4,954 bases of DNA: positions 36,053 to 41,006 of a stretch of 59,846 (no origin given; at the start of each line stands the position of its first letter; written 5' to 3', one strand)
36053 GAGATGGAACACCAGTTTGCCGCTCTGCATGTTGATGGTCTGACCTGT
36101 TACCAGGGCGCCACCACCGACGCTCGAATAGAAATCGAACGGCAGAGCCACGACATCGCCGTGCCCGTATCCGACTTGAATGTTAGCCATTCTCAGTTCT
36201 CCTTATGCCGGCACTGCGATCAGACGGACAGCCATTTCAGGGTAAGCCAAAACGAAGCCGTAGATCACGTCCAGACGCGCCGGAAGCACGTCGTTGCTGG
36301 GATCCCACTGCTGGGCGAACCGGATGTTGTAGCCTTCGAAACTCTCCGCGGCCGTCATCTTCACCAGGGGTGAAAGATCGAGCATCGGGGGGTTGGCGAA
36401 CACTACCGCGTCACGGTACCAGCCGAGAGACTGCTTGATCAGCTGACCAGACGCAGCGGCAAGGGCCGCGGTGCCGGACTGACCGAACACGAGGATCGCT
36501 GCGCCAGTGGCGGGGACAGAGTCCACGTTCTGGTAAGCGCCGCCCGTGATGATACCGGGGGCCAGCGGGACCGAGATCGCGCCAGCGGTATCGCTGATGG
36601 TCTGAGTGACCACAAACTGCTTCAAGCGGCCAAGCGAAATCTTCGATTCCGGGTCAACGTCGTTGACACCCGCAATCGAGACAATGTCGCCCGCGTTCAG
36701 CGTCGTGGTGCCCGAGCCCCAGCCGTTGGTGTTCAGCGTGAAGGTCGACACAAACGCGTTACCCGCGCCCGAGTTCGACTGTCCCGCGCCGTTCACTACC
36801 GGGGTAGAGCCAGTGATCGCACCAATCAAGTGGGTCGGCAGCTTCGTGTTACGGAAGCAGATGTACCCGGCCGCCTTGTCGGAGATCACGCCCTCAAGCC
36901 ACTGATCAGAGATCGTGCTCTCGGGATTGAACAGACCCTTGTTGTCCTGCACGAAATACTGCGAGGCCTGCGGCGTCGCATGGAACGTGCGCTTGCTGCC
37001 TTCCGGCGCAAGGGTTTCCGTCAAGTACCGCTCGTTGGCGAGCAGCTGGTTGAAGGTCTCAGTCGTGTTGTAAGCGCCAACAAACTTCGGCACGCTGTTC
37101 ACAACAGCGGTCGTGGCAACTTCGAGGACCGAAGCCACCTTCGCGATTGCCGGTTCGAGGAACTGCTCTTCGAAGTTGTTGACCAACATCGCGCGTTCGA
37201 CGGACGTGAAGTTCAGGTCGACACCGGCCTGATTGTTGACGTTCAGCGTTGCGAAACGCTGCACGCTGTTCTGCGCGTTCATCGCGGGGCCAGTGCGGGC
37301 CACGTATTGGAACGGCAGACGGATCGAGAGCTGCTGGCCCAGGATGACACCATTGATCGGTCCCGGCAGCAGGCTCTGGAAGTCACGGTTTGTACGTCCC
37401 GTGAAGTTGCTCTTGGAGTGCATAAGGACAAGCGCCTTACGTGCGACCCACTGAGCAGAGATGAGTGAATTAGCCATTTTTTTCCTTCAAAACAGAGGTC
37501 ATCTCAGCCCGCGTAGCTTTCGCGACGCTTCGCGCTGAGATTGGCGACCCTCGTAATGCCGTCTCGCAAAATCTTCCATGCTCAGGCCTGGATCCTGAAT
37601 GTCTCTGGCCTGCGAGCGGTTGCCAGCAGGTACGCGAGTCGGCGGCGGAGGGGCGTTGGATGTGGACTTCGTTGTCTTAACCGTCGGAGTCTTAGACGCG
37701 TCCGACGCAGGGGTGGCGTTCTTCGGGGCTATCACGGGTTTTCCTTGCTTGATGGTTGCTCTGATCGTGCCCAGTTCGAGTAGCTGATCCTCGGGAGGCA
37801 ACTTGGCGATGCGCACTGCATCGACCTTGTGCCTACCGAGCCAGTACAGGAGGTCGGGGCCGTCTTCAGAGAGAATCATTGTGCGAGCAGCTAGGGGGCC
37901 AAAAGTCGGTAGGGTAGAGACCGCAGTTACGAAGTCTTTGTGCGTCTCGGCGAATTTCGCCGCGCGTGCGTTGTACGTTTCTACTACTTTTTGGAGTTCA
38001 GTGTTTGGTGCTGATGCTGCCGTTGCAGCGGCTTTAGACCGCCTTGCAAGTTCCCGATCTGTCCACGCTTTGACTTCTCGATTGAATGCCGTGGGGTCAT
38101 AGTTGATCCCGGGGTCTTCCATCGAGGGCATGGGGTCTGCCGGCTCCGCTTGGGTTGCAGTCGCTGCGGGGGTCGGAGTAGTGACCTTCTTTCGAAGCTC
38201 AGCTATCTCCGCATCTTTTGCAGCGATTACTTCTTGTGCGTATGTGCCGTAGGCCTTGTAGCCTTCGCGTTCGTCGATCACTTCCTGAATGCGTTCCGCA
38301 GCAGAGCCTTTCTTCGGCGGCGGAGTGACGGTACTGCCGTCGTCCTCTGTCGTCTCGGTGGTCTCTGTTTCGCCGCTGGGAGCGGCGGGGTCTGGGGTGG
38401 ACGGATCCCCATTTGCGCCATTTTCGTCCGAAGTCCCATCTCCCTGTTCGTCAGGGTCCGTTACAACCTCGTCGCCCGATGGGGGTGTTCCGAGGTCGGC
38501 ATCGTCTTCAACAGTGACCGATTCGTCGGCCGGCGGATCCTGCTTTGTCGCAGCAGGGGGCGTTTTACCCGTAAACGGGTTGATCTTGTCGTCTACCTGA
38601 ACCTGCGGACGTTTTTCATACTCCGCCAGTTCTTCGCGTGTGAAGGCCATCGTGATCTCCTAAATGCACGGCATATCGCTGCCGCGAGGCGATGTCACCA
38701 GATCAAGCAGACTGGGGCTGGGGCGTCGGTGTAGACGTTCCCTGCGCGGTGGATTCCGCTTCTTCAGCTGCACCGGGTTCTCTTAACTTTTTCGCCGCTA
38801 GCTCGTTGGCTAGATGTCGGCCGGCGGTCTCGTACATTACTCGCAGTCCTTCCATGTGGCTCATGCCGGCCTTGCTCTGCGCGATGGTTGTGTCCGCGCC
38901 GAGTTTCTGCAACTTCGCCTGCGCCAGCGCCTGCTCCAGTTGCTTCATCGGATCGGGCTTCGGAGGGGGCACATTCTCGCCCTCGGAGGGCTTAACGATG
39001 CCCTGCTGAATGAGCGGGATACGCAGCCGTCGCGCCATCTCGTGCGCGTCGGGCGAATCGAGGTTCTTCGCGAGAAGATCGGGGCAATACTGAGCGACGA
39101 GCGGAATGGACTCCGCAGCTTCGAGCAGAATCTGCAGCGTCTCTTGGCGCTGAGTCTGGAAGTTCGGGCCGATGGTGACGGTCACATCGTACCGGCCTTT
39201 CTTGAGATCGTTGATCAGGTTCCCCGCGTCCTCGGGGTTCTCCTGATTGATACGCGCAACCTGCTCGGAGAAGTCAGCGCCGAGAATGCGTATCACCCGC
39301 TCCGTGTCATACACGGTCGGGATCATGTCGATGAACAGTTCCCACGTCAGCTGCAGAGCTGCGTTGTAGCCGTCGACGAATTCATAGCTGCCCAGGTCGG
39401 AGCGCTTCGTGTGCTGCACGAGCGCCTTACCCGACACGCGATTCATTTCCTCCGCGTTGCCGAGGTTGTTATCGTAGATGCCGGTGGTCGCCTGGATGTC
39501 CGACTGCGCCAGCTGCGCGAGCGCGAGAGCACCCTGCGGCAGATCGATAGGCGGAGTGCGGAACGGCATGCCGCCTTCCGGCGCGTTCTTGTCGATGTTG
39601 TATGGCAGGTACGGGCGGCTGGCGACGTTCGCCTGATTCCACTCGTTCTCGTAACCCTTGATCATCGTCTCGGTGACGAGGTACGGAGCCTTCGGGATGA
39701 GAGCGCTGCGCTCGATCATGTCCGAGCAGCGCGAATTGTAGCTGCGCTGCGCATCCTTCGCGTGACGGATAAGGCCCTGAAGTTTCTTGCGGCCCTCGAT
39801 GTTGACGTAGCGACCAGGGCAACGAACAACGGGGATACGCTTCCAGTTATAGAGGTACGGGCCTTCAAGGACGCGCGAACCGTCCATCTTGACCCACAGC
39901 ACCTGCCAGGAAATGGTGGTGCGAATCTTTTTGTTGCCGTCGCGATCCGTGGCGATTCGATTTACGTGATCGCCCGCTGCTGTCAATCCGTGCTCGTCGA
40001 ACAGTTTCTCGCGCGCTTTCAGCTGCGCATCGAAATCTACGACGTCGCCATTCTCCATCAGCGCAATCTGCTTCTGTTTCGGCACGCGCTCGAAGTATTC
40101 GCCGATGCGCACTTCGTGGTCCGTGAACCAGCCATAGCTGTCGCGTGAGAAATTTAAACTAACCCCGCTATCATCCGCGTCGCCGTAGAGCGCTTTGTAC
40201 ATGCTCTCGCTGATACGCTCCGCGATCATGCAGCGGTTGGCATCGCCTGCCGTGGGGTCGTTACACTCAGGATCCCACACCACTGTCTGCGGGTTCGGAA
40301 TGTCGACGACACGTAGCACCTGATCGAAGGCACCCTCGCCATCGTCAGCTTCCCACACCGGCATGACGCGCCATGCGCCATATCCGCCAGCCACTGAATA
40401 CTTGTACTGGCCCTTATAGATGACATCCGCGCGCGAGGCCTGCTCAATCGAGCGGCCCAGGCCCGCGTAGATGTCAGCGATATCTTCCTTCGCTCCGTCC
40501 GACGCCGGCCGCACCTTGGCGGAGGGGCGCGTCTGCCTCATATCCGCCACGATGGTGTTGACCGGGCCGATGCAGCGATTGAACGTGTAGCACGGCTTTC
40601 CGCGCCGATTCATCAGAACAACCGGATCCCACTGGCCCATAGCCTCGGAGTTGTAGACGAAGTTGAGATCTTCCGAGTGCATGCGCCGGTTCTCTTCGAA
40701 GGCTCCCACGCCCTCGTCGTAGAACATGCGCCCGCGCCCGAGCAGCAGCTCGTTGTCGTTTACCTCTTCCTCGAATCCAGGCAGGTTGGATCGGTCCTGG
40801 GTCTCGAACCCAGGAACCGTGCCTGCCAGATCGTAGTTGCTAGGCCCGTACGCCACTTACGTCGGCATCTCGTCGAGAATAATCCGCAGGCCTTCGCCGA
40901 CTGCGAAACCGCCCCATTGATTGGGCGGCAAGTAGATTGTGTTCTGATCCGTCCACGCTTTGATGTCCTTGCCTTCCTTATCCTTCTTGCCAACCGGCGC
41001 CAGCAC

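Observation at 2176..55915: Over-represented 8-bp palindrome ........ concentrated at gene starts and at the centre of a divergent promoter region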

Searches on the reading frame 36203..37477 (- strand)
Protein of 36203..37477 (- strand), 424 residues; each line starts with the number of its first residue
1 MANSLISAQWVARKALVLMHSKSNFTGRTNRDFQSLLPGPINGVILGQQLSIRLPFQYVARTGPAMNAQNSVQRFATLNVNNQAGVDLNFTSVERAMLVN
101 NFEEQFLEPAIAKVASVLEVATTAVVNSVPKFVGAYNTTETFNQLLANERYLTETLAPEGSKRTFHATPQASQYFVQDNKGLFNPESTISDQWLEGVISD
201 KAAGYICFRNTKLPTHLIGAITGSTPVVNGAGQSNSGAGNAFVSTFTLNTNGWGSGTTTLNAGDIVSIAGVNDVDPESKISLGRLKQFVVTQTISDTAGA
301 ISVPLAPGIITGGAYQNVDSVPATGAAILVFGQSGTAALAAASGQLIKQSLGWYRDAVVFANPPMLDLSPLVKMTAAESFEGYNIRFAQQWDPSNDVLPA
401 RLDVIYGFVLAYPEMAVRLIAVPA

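Call 12: search_protein_families(library=phrogs, proteins=[window:36203-37477:-], max_evalue=0.001)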
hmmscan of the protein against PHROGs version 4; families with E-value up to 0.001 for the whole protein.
window:36203-37477:- (424 aa): 1 family
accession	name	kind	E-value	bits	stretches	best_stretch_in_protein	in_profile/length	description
phrog_283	-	head and packaging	7.3e-45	154.9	1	1-421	1-383/385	major head protein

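Call 29: find_encoding_contigs(protein=window:36203-37477:-, flank=10000, max_places=10)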
Protein window:36203-37477:- (424 aa): 1 contig read that carries it; 1 place shown.
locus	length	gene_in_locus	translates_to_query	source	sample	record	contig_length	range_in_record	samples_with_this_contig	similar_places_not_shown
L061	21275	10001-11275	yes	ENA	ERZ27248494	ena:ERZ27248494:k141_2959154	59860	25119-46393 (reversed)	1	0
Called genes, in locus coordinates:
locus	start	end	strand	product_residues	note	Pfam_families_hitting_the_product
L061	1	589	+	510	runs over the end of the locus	-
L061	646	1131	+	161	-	-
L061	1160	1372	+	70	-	-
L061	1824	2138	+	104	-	-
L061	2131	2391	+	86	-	-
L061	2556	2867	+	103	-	-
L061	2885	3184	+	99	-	PF00166:Cpn10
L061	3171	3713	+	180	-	-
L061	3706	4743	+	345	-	-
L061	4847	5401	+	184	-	PF03237:Terminase_6N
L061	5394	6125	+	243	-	PF17289:Terminase_6C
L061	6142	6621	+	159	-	-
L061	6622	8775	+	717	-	PF16510:P22_portal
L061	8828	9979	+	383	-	-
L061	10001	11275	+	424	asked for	PF11651:P22_CoatProtein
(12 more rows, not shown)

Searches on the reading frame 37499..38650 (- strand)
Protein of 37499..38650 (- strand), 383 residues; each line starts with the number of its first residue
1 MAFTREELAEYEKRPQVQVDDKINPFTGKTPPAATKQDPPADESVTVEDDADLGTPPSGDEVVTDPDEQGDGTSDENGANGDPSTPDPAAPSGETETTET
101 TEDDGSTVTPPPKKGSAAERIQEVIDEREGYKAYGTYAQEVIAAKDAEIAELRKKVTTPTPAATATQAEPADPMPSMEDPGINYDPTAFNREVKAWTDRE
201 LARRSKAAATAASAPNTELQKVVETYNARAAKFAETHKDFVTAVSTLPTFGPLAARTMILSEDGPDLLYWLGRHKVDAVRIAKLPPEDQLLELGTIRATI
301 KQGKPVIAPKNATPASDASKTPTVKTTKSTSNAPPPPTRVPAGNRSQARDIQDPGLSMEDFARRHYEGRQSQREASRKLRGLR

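Call 12: search_protein_families(library=phrogs, proteins=[window:37499-38650:-], max_evalue=0.001)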
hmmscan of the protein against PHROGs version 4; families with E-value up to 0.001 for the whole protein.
window:37499-38650:- (383 aa): 2 families
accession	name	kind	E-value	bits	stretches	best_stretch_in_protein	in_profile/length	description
phrog_8865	-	head and packaging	9.8e-22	79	1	64-372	17-296/297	head scaffolding protein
phrog_648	-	head and packaging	1.5e-08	35.6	1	127-311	56-239/286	head scaffolding protein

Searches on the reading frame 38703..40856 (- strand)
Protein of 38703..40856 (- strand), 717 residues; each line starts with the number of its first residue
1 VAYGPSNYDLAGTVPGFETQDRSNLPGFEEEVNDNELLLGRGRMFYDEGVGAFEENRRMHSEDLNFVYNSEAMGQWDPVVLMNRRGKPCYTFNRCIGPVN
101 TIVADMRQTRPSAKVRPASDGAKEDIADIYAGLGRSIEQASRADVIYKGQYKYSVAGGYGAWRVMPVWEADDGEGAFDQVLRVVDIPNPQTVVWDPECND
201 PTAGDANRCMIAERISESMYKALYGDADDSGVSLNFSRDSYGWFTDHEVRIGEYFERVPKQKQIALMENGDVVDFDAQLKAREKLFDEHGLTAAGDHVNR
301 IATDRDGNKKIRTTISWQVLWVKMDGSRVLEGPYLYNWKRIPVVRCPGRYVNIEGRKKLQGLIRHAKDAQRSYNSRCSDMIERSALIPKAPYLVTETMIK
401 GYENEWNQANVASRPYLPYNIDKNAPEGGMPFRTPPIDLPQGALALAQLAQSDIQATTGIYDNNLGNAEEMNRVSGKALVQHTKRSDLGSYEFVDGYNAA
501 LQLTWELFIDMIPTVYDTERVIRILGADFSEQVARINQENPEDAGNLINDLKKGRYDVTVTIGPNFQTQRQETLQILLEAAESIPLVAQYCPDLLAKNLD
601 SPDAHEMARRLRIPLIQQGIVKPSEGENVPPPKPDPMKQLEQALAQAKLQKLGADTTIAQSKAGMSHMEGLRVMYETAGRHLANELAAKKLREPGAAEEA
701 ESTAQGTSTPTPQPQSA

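Call 12: search_protein_families(library=phrogs, proteins=[window:38703-40856:-], max_evalue=0.001)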
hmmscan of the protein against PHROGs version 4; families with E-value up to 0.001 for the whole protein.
window:38703-40856:- (717 aa): 3 families
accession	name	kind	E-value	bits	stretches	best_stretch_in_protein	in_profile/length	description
phrog_156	-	head and packaging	4.4e-115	386.6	1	34-676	7-633/681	portal protein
phrog_14911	-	unknown function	1.2e-26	94.6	1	47-426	15-382/404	-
phrog_1216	-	head and packaging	0.0003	20.5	0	438-667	433-645/714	portal protein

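Call 17: find_related_loci(query=window:38703-40853:-, collection=viral_contigs, flank=10000)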
Query window:38703-40853:- (716 aa) in viral_contigs; peptide patterns used: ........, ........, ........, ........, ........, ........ (x = any residue, [..] = any of these).
62 stretches matched a pattern; 57 encode a relative of the query (tblastn E <= 1e-3); 57 distinct loci.
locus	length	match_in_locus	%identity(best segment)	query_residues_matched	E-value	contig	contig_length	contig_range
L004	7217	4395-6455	73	6-694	0e+0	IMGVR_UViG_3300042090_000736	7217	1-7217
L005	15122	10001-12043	71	6-691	0e+0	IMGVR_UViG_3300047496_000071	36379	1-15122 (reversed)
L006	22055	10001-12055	69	6-690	0e+0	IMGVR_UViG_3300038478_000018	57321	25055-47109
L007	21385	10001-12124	65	6-704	0e+0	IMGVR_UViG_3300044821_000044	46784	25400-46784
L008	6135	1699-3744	67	6-683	0e+0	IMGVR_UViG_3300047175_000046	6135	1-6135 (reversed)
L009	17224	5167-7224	65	6-683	0e+0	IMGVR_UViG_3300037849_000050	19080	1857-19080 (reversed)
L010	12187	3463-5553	66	6-702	0e+0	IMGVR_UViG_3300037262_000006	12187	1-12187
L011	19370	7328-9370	66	6-683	0e+0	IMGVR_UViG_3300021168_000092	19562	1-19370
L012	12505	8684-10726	66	6-683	0e+0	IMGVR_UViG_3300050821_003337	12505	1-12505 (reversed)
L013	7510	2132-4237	65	6-700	0e+0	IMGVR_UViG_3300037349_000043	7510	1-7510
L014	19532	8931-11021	65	6-702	0e+0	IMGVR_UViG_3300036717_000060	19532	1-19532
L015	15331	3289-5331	66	6-683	0e+0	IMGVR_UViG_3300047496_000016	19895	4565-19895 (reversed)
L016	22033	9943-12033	65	6-702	0e+0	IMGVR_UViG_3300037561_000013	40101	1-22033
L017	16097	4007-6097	65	6-702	0e+0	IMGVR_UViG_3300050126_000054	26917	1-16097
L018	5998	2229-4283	65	6-683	0e+0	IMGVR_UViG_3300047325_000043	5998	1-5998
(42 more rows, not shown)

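Call 34: find_related_loci(query=window:38703-40853:-, collection=genome_contigs, flank=10000)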
Query window:38703-40853:- (716 aa) in genome_contigs; peptide patterns used: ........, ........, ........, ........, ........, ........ (x = any residue, [..] = any of these).
33 stretches matched a pattern; 1 encode a relative of the query (tblastn E <= 1e-3); 1 distinct loci.
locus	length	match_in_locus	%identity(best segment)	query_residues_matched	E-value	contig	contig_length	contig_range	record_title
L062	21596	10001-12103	64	6-702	0e+0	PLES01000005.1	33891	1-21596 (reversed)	MAG: Solirubrobacterales bacterium isolate bog_593 73.20110800_S3S.73_contig_18850, whole genome shotgun sequence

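Call 36: find_homologous_proteins(query=window:38703-40853:-, max_evalue=1e-50)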
Query window:38703-40853:- (716 aa): 472 proteins with E <= 1e-50 among 8000 candidates; the best 120 are listed.
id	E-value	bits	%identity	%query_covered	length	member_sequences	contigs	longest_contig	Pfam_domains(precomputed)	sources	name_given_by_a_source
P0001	0.0e+0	1656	100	100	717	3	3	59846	PF16510.13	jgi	jgi:hypothetical protein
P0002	0.0e+0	1475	90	100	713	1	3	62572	PF16510.13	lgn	-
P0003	0.0e+0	1214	75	97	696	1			PF16510.13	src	-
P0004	0.0e+0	1199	74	98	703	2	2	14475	PF16510.13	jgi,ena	-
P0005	0.0e+0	1181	72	98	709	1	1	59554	PF16510.13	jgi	jgi:hypothetical protein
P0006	0.0e+0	1170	73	97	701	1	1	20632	PF16510.13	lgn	-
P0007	0.0e+0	1160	72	96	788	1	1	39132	PF16510.13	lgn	-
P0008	0.0e+0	1149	72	95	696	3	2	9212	PF16510.13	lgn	-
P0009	0.0e+0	1145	71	98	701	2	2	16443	PF16510.13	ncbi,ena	-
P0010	0.0e+0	1136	71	99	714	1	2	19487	PF16510.13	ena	-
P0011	0.0e+0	1136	70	99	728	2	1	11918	PF16510.13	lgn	-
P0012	0.0e+0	1132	70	96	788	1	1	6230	PF16510.13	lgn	-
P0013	0.0e+0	1131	71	98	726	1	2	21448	PF16510.13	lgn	-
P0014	0.0e+0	1124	71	96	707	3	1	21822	PF16510.13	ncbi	-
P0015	0.0e+0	1123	71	96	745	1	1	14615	PF16510.13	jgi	-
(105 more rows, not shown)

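Call 37: find_encoding_contigs(protein=P0002, flank=10000, max_places=6)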
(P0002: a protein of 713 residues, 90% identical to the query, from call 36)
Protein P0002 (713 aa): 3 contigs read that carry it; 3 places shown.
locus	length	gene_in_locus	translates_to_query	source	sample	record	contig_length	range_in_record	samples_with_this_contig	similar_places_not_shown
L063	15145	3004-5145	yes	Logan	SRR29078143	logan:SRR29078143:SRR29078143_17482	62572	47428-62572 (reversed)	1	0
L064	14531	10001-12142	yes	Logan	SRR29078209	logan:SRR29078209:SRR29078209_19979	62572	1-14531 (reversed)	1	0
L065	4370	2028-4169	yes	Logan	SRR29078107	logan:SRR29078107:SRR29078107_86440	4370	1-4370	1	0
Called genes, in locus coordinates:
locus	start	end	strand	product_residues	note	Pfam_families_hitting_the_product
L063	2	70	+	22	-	?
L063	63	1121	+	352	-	-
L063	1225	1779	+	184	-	PF03237:Terminase_6N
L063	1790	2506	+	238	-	PF17289:Terminase_6C (weak)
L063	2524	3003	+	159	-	-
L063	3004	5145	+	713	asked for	PF16510:P22_portal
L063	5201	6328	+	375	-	-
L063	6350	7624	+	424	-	PF11651:P22_CoatProtein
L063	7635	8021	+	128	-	-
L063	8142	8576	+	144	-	-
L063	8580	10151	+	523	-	PF11134:Phage_stabilise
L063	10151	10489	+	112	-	-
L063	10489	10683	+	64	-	-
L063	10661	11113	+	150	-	PF00959:Phage_lysozyme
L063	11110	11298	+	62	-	-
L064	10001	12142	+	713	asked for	PF16510:P22_portal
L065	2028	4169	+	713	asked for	PF16510:P22_portal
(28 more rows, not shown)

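Call 38: find_encoding_contigs(protein=P0001, flank=10000, max_places=6)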
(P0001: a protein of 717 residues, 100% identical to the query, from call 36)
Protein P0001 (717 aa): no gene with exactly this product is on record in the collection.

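Call 64: find_encoding_contigs(protein=P0005, flank=10000, max_places=2)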
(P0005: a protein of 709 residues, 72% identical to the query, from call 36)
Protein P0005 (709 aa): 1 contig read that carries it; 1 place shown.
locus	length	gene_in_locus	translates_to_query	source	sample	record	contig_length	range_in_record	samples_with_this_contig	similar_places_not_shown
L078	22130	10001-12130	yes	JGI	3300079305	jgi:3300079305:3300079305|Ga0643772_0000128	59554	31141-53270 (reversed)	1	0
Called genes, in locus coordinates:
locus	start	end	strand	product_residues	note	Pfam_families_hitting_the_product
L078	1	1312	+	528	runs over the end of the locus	-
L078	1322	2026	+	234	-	-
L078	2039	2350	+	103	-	-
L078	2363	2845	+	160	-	-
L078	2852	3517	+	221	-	PF03793:PASTA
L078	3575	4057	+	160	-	-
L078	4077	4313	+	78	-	-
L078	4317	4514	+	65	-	-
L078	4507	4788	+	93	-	-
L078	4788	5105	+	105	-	-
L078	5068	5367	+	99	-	-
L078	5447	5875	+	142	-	-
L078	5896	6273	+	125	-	-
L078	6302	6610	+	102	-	PF00166:Cpn10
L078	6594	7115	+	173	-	-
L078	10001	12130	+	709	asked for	PF16510:P22_portal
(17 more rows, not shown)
